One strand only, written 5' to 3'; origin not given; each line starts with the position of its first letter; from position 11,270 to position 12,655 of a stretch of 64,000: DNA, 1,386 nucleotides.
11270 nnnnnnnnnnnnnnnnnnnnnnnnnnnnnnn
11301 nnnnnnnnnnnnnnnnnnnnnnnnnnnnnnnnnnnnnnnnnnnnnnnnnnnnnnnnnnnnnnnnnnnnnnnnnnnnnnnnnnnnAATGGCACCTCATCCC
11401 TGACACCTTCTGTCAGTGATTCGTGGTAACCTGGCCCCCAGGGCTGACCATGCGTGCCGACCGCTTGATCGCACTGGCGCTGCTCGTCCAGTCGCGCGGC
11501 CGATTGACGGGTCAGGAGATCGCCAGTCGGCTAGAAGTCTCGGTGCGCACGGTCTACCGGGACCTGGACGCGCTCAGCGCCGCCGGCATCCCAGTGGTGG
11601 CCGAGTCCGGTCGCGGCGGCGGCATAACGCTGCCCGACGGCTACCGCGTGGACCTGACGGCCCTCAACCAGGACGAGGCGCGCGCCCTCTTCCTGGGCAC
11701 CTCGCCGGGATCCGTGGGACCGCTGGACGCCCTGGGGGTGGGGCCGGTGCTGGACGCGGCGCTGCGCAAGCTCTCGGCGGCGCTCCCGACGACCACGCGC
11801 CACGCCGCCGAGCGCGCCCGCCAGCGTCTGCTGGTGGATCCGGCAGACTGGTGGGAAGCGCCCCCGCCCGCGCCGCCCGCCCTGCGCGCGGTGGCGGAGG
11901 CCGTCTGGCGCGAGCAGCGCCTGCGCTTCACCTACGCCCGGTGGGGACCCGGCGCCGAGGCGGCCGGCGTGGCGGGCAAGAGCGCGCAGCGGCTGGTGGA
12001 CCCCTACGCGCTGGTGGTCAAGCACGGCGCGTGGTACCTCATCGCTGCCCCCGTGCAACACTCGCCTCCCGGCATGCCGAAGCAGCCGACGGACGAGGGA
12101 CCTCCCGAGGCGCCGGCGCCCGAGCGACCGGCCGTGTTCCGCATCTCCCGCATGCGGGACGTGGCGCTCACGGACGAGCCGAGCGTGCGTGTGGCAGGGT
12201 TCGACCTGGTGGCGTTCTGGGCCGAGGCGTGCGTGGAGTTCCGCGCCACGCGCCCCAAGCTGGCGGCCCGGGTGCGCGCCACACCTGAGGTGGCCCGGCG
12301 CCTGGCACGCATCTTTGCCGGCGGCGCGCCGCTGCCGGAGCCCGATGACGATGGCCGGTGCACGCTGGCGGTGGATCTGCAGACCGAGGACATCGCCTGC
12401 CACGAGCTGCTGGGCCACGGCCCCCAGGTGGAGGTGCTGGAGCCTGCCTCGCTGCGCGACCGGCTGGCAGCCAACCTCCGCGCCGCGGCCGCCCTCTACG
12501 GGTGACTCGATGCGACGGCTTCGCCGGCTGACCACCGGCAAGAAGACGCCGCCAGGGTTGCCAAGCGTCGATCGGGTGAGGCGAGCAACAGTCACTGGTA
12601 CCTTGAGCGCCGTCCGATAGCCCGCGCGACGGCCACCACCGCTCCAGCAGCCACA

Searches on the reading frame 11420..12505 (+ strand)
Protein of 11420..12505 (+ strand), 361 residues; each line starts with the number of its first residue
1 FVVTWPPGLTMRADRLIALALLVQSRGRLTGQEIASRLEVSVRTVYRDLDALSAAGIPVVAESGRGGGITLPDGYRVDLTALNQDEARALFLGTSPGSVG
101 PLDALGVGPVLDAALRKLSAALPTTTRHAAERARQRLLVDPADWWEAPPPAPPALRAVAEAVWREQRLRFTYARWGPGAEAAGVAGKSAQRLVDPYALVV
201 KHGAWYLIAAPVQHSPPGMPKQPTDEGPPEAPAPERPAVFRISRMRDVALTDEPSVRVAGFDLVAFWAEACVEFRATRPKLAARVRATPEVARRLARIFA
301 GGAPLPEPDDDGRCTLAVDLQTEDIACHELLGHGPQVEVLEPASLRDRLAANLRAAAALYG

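Call 79: search_protein_families(library=pfam, proteins=[window:11420-12505:+], max_evalue=0.001)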
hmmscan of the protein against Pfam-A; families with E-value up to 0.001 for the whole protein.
window:11420-12505:+ (361 aa): 8 families
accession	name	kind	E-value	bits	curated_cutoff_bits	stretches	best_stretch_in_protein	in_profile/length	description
PF25583.1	WCX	-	3.4e-17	63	23.9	1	281-357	3-76/76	WCX domain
PF08279.18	HTH_11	-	5.2e-16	58.7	25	1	19-66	6-53/55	HTH domain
PF13280.12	WYL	-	1.4e-13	51.1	21.8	1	154-248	2-68/70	WYL domain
PF08220.18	HTH_DeoR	-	7.1e-05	22.9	21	1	18-57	4-43/57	DeoR-like helix-turn-helix domain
PF19187.6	HTH_PafC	-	0.00014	22.1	32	0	14-58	4-48/115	PafC helix-turn-helix domain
PF13545.12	HTH_Crp_2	-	0.00022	21.5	27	0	28-73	22-63/70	Crp-like helix-turn-helix domain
PF12840.13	HTH_20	-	0.0004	20.7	27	0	22-57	13-47/51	Helix-turn-helix domain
PF13384.12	HTH_23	-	0.00059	20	24.6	0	13-47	5-36/50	Homeodomain-like domain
